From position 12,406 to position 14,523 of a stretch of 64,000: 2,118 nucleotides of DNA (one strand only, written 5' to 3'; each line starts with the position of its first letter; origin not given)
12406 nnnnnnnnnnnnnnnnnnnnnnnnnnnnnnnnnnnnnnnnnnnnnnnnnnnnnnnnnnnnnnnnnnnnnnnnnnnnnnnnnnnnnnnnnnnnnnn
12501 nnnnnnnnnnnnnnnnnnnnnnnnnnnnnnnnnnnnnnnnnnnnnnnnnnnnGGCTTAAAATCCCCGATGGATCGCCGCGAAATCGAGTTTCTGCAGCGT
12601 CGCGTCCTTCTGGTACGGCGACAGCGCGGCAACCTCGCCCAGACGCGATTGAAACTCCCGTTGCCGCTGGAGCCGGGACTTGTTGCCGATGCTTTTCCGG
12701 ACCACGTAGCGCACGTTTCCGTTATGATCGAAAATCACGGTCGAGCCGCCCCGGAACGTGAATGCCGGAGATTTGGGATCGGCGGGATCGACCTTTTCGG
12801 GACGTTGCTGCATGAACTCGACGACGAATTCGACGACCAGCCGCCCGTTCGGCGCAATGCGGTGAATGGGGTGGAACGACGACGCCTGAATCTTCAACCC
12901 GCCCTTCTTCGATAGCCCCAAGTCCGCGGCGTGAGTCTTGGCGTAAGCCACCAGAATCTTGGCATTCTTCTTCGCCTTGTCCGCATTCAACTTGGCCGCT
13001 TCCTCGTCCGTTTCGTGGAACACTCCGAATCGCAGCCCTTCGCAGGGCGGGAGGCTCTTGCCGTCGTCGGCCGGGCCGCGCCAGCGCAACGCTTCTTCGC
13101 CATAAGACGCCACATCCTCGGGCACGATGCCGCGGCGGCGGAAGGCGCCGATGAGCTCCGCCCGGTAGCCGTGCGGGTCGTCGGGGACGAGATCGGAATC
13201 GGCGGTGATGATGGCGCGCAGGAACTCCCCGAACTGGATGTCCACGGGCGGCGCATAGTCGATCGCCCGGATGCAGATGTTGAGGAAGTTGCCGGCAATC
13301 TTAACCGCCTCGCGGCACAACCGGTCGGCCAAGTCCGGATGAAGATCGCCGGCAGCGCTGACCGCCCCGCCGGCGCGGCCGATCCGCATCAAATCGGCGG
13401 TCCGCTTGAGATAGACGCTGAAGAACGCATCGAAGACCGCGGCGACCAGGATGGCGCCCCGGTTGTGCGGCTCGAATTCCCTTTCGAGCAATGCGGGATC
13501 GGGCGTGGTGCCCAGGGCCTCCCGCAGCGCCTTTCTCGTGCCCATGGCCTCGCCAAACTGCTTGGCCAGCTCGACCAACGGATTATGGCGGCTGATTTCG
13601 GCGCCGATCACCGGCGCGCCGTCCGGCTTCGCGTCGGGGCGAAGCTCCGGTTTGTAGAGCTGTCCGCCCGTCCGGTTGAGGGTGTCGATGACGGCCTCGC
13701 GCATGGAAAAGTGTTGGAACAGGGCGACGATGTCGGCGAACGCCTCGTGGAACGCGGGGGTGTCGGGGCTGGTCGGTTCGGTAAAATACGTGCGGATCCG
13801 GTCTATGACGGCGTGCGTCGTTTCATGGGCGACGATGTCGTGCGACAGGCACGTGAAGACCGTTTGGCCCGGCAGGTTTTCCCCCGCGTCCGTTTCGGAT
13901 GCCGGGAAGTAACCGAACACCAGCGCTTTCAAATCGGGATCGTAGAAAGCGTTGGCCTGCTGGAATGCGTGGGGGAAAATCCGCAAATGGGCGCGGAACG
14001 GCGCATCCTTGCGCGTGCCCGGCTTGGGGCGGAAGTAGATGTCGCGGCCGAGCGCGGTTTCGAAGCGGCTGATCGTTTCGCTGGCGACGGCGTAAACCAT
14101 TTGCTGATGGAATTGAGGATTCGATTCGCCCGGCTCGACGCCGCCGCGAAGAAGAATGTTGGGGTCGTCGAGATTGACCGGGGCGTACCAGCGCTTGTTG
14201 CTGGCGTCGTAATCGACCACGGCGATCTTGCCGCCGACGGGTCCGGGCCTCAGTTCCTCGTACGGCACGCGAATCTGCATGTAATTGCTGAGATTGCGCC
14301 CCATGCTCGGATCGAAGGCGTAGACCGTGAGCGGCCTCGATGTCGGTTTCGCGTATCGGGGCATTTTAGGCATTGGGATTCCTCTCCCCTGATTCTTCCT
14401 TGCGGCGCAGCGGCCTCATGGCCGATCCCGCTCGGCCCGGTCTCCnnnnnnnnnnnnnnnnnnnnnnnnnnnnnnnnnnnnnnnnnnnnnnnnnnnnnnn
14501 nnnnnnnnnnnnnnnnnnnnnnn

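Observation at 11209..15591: Translationally coupled three-gene cassette: patatin-like phospholipase, 605-aa cytoplasmic thermolysin-like metalloprotease and MBL-fold hydrolase, placed directly downstream of a phosphorelay cluster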

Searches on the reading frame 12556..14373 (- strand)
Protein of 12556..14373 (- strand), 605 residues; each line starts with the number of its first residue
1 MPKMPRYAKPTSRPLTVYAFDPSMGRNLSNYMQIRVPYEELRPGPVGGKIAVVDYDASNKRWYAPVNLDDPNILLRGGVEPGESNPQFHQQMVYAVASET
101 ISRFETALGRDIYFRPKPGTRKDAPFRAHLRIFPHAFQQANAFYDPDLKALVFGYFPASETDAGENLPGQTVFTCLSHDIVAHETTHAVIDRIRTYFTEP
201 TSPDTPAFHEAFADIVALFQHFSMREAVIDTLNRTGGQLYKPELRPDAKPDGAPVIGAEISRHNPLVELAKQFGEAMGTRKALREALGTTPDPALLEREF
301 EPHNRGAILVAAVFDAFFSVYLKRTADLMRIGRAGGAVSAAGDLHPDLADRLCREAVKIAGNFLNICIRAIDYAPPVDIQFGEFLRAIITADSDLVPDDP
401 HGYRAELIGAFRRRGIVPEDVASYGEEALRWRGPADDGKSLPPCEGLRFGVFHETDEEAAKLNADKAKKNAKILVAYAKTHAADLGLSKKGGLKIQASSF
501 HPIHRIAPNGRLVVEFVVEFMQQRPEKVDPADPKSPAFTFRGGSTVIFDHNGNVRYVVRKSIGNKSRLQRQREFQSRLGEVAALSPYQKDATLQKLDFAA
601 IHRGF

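Call 3: search_protein_families(library=pfam, proteins=[window:12556-14373:-], max_evalue=0.1)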
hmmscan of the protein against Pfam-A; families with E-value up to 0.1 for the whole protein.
window:12556-14373:- (605 aa): 0 families

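Call 4: search_protein_families(library=padloc, proteins=[window:12556-14373:-], max_evalue=0.1)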
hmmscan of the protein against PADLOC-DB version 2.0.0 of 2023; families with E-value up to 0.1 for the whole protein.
window:12556-14373:- (605 aa): 0 families

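Call 5: search_protein_families(library=ncbifam, proteins=[window:12556-14373:-], max_evalue=0.1)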
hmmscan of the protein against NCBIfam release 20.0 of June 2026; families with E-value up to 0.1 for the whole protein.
window:12556-14373:- (605 aa): 0 families

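Call 6: search_solved_structures(query=window:12556-14373:-, max_evalue=10, show_alignments=2)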
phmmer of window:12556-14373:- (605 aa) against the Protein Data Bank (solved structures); distinct sequences matched with E-value up to 10: 0.

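Call 7: find_homologous_proteins(query=window:12556-14373:-)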
Query window:12556-14373:- (605 aa): 8000 proteins with E <= 0.001 among 8000 candidates; the best 120 are listed.
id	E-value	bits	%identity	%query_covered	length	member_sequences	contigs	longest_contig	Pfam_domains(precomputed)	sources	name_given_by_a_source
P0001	0.0e+0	1356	98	100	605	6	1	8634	-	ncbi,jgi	jgi:hypothetical protein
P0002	3.9e-275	932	67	100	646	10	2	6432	-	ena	-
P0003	4.2e-272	922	67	99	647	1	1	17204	-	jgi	jgi:hypothetical protein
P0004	1.1e-269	914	68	99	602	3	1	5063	-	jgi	jgi:hypothetical protein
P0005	1.1e-269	914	66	100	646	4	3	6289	-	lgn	-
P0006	3.3e-268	909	66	100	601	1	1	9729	-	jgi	jgi:hypothetical protein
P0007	1.1e-267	908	68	100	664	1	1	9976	-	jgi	jgi:hypothetical protein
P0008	1.5e-261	887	49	100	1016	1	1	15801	-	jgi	jgi:hypothetical protein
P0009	1.4e-260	884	65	100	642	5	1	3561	-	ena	-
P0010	4.7e-258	876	65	99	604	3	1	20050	-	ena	-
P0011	2.4e-257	874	65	100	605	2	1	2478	-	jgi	jgi:hypothetical protein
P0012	6.3e-256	869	64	100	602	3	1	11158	-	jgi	jgi:hypothetical protein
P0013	2.9e-255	867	64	100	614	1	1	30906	-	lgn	-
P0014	5.8e-255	866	64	100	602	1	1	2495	-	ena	-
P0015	7.0e-253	859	64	100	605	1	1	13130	-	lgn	-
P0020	1.0e-250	852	50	100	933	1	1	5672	-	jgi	jgi:hypothetical protein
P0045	6.5e-240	816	49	100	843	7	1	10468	-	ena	-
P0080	9.7e-226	769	50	99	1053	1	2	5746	-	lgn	-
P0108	2.2e-220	752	50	99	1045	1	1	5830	-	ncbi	ncbi:MAG: hypothetical protein ACRD12_16745 [Acidimicrobiales bacterium]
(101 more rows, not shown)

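Call 8: search_protein_families(library=pfam, proteins=[P0008, P0020, P0045, P0080, P0108], max_evalue=0.01)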
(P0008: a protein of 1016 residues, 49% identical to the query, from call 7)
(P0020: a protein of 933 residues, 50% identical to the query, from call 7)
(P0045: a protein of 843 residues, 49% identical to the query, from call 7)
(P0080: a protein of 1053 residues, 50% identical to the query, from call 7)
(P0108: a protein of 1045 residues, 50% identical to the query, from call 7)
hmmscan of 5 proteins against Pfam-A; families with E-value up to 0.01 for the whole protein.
P0008 (1016 aa): 0 families

P0020 (933 aa): 0 families

P0045 (843 aa): 0 families

P0080 (1053 aa): 1 family
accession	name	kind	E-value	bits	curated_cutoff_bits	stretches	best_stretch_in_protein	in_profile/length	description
PF01447.24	Peptidase_M4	-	0.00083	20.3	22.4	1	606-656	99-144/145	Thermolysin metallopeptidase, catalytic domain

P0108 (1045 aa): 1 family
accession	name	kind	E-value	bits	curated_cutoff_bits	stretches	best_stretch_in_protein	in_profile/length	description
PF01447.24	Peptidase_M4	-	0.0047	17.8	22.4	1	604-651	102-144/145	Thermolysin metallopeptidase, catalytic domain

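Call 9: find_encoding_contigs(protein=P0001, flank=10000, max_places=3)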
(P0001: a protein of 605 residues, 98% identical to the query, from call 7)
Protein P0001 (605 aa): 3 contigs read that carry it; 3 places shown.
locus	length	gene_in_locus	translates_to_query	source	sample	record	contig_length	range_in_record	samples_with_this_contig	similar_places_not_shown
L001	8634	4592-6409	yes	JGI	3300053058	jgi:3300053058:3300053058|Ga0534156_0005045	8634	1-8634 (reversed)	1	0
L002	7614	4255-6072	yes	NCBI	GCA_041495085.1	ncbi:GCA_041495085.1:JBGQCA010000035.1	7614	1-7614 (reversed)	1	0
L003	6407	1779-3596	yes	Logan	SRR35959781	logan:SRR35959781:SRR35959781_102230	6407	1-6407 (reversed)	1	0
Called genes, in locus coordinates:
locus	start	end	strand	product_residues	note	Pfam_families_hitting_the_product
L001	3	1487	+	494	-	?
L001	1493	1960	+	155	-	PF00072:Response_reg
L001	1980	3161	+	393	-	PF00072:Response_reg, PF00512:HisKA, PF02518:HATPase_c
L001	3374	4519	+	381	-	PF01734:Patatin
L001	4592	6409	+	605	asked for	-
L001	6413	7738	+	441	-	PF00753:Lactamase_B (weak)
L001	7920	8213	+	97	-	-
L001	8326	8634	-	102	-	?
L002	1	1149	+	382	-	?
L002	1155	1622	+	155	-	PF00072:Response_reg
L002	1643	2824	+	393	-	PF00072:Response_reg, PF00512:HisKA, PF02518:HATPase_c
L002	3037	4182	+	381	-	PF01734:Patatin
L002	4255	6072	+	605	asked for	-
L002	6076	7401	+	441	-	PF00753:Lactamase_B (weak)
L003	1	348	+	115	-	?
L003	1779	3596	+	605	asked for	-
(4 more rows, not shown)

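Call 11: find_related_loci(query=A1, collection=genome_contigs, flank=10000)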
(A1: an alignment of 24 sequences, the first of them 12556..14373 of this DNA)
Query A1 (605 aa) in genome_contigs; peptide patterns used: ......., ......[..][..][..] (x = any residue, [..] = any of these).
599 stretches matched a pattern (row limit reached: there are more); 582 encode a relative of the query (tblastn E <= 1e-3); the best 80 are kept; 80 distinct loci.
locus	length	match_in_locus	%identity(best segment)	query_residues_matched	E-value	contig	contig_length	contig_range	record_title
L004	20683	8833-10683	55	1-605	0e+0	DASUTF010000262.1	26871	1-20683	MAG TPA_asm: Pyrinomonadaceae bacterium isolate SMAG_U1756 k141_515484, whole genome shotgun sequence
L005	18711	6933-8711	54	3-605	0e+0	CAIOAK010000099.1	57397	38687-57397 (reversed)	MAG: uncultured Anaeromyxobacter sp. isolate Ki1-2-7m_bin-406 genome assembly, contig: bin-406:099/213, whole genome sho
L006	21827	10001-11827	53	7-605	0e+0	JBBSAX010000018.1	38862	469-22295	MAG: Pyrinomonadales bacterium isolate La6_metabat2.050 La6_metabat2.050_K_2117542_L_38862_cov_19.0261, whole genome sho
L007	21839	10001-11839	53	1-605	0e+0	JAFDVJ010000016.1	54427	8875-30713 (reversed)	MAG: Acidobacteria bacterium isolate SZAS-13 ACID-KAN-6__16__length-54427, whole genome shotgun sequence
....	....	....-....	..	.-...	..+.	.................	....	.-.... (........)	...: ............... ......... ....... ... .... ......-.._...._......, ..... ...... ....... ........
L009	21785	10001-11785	54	7-602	0e+0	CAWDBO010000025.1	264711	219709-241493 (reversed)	MAG: uncultured Chloroflexia bacterium isolate MFD02979.bin.2.144 genome assembly, contig: contig_40916, whole genome sh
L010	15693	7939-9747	51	1-605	0e+0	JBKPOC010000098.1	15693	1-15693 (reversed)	MAG: Acidobacteriota bacterium isolate GS_HAYS_MAG_00024 GS_HAYS_000000596055, whole genome shotgun sequence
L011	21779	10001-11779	53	2-605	0e+0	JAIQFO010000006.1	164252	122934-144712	MAG: Terriglobia bacterium isolate SRVP_8 SR-VP_26_10_2019_C_20cm_scaffold_163, whole genome shotgun sequence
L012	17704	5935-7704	53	5-605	0e+0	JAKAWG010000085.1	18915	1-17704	MAG: Acidobacteria bacterium isolate YP4.bin42 NODE_4054_length_18915_cov_5.326538, whole genome shotgun sequence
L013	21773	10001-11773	50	1-604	0e+0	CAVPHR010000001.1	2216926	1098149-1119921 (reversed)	MAG: uncultured Chloroflexia bacterium isolate MFD10043.bin.2.10 genome assembly, contig: contig_26263, whole genome sho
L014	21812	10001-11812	50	10-604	1e-175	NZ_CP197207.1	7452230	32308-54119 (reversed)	Bradyrhizobium sp. PUT101 chromosome, complete genome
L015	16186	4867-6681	48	10-605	7e-174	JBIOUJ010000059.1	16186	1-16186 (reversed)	MAG: Pyrinomonadaceae bacterium isolate MAG137 k127_1737365, whole genome shotgun sequence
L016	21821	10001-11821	49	9-605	6e-173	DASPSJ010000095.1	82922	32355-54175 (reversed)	MAG TPA_asm: Stellaceae bacterium isolate SMAG_U12248 k141_1735658, whole genome shotgun sequence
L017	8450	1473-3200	50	10-577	6e-172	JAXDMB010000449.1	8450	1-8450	MAG: Vulcanimicrobiota bacterium isolate BP_631 scaffold_3003472, whole genome shotgun sequence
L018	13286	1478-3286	47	10-605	2e-170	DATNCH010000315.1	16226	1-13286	MAG TPA_asm: Pyrinomonadaceae bacterium isolate SMAG_U11209 k141_3097592, whole genome shotgun sequence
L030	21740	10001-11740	48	10-574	4e-160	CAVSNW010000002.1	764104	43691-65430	MAG: uncultured Acidobacteriota bacterium isolate MFD03346.bin.1.1 genome assembly, contig: contig_403, whole genome sho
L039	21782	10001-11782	46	9-602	7e-156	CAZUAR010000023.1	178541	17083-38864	MAG TPA_asm: uncultured Kofleriaceae bacterium isolate binchicken_co242_106 genome assembly, contig: NODE_267_length_178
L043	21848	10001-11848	44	8-602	2e-150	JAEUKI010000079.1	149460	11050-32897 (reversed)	MAG: Myxococcales bacterium isolate new MAG-91 k141_1645858, whole genome shotgun sequence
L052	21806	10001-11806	44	9-574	3e-147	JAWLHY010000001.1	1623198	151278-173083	MAG: Armatimonadota bacterium isolate 30dZY2.bin.9 NODE_2_length_1623198_cov_15.147984, whole genome shotgun sequence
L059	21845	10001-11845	41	9-604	1e-144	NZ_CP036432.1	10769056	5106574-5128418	Stieleria magnilauensis strain TBK1r chromosome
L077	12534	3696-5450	43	9-577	1e-138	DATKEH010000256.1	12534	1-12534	MAG TPA_asm: Thermoanaerobaculia bacterium isolate SMAG_U14494 k141_892688, whole genome shotgun sequence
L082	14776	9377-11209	41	5-605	9e-139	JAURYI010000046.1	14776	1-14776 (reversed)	MAG: Methylococcales bacterium isolate E2_concoct.bin.53 E2_k141_54655, whole genome shotgun sequence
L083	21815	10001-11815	43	10-604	3e-138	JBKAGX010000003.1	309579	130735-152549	MAG: Alphaproteobacteria bacterium isolate Ske_MAG4 Ske_MAG4_0003, whole genome shotgun sequence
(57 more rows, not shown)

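Call 21: predict_structure(alignment_id=A1)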
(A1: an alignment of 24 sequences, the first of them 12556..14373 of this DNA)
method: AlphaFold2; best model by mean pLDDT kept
length: 605 residues; sequences in the alignment: 24
mean_pLDDT: 77.7   pTM: 0.84
mean pLDDT of the five models: 77.7, 77.6, 75.7, 75.3, 71.2
residues with pLDDT >= 90: 179; 70-90: 283; 50-70: 76; < 50: 67
segments of 3 or more residues with pLDDT < 50: 1-5, 24-28, 160-168, 240-280
pLDDT, mean of each block of 10 residues (from residue 1): 54 84 49 87 92 90 91 85 86 95 91 81 85 87 84 73 47 79 92 81 85 90 78 61 31 28 37 38 55 78 82 87 81 69 73 88 93 91 94 86 89 85 84 76 86 63 85 94 89 88 77 88 92 87 93 91 90 76 51 52 52
secondary structure, 60 per line:
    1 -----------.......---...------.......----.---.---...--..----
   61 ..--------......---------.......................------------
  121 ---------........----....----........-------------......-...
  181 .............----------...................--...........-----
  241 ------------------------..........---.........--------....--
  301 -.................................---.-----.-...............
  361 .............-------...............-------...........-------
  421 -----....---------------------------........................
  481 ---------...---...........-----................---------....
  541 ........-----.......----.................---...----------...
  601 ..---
elements in order: E12-18 E31-37 E50-52 H71-76 H86-108 E130-137 E142-145 E150-157 E171-173 H178-193 H204-222 H225-235 H265-274 H278-286 H295-298 H302-334 H346-373 H381-395 H403-413 H426-429 H457-480 E496-506 E512-527 E537-548 E554-560 H565-581 H598-602

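Call 49: search_protein_representatives(alignment_id=A1)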
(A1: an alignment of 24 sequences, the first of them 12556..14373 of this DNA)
Query: 24 sequences, 605 profile positions. Proteins with E-value up to 0.001 (for the whole library): 5062; up to 1e-10: 3309; up to 1e-30: 1505. The best 150 are listed.
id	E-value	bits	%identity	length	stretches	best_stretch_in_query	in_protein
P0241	0.0e+00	1377.4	-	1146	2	8-605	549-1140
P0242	0.0e+00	1235.6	-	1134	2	5-605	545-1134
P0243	0.0e+00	1192.4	-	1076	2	5-604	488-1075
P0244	0.0e+00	1090.1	-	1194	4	259-604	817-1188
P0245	0.0e+00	1024.5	-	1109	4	261-605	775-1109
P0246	0.0e+00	1024.4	-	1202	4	10-238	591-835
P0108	3.8e-283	957.1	-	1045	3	7-605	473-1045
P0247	3.6e-268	907.6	-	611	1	8-605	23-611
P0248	1.5e-248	842.8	-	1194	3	9-602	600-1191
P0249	9.0e-236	800.6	-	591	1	6-604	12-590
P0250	7.0e-234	794.3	-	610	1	7-491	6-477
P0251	8.3e-230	780.9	-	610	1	9-604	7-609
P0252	2.8e-227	772.5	-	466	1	8-477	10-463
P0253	1.4e-225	766.9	-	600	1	10-605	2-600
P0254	1.2e-224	763.8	-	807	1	7-603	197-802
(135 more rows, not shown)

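Call 51: search_protein_families(library=pfam, proteins=[L039:8321-10000:+, L077:1803-3695:+, L083:8267-10000:+, L082:7613-9376:+, L059:8135-10000:+, L006:13284-16268:+, L006:16234-17415:+, L052:13521-16565:+, L030:14843-17818:-], max_evalue=0.01)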
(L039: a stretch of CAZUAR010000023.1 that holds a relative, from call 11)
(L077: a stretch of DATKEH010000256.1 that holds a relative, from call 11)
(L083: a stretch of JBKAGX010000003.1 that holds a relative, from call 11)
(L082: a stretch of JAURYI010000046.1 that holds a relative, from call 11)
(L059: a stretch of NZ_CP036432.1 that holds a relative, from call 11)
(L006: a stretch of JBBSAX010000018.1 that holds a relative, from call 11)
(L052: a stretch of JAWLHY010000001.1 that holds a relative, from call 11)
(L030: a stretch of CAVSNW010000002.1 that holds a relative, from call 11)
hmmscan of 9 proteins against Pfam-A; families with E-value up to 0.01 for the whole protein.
L039:8321-10000:+ (560 aa): 1 family
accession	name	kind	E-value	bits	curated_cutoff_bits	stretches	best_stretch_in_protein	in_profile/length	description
PF04185.19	Phosphoesterase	-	5.9e-51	174.1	23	2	239-411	226-353/356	Phosphoesterase family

L077:1803-3695:+ (631 aa): 1 family
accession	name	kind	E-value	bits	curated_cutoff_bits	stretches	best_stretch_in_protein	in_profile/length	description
PF00082.27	Peptidase_S8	-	9.8e-24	84.6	21.8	1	180-471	6-288/288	Subtilase family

L083:8267-10000:+ (578 aa): 1 family
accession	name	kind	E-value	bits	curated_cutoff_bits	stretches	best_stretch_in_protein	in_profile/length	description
PF00082.27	Peptidase_S8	-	9.3e-23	81.4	21.8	1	155-439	4-288/288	Subtilase family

L082:7613-9376:+ (588 aa): 1 family
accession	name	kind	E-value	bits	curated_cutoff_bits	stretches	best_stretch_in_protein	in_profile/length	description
PF00082.27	Peptidase_S8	-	1.8e-23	83.7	21.8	1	169-443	3-280/288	Subtilase family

L059:8135-10000:+ (622 aa): 1 family
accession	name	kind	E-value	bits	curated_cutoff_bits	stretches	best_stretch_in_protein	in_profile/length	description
PF00082.27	Peptidase_S8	-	2.6e-27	96.3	21.8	1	172-472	4-288/288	Subtilase family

L006:13284-16268:+ (994 aa): 0 families

L006:16234-17415:+ (393 aa): 1 family
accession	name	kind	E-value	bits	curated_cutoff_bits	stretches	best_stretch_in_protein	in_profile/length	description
PF00753.33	Lactamase_B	-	2.2e-06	28.2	22.7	0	41-101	16-75/196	Metallo-beta-lactamase superfamily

L052:13521-16565:+ (1014 aa): 2 families
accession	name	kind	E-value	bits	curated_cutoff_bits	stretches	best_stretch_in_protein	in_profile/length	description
PF00656.27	Peptidase_C14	-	1.8e-22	80.6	21.4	1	701-957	2-229/233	Caspase domain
PF01510.30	Amidase_2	-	7.1e-13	49.5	26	1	51-183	2-130/131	N-acetylmuramoyl-L-alanine amidase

L030:14843-17818:- (991 aa): 4 families
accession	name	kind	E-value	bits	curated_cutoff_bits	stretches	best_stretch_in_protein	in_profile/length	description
PF04851.21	ResIII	-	4e-20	72.8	22.5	1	9-176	4-164/164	Type III restriction enzyme, res subunit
PF00270.35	DEAD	-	3.2e-11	43.7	26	1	13-176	4-162/167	DEAD/DEAH box helicase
PF18766.7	SWI2_SNF2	-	5.9e-07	29.8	26.7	1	21-216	7-195/221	SWI2/SNF2 ATPase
PF00271.37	Helicase_C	-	0.00025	21.7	23.5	1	240-340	14-109/110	Helicase conserved C-terminal domain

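Call 60: search_protein_families(library=pfam, alignment_id=A3, max_evalue=0.00001)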
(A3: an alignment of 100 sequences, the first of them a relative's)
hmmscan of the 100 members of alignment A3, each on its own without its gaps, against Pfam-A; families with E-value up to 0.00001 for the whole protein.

A. member 1, L004:6924-7685:+ (254 aa): 1 family
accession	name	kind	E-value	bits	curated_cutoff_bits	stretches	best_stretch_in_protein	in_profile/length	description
PF03309.20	Pan_kinase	-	1.1e-74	251.1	24.7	1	2-205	1-204/205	Type III pantothenate kinase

B. families by the number of members that match (of 100 scanned): 130 families (the first 25 are shown)
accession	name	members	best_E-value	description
PF01734.28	Patatin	10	5.9e-22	Patatin-like phospholipase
PF00106.31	adh_short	5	9.4e-55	short chain dehydrogenase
PF08659.16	KR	5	1.1e-53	KR domain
PF13561.12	adh_short_C2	5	5.1e-44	Enoyl-(Acyl carrier protein) reductase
PF00753.33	Lactamase_B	4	3.2e-12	Metallo-beta-lactamase superfamily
PF12770.12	CHAT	3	1.2e-26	CHAT domain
PF25174.1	Beta-prop_THOC3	3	6.3e-13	THOC3 beta-propeller domain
PF08450.18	SGL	2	1.9e-36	SMP-30/Gluconolactonase/LRE-like region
PF07690.21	MFS_1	2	1.5e-30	Major Facilitator Superfamily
PF14534.12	DUF4440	2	3e-09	Domain of unknown function (DUF4440)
PF24684.1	Vgb_lyase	2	1.8e-08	Virginiamycin B lyase family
PF25183.1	OMP_b-brl_4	1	7.7e-122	Outer membrane beta barrel domain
PF00437.27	T2SSE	1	3e-120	Type II/IV secretion system protein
PF06723.19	MreB_Mbl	1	6.4e-92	MreB/Mbl protein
PF00251.26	Glyco_hydro_32N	1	1.1e-83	Glycosyl hydrolases family 32 N-terminal domain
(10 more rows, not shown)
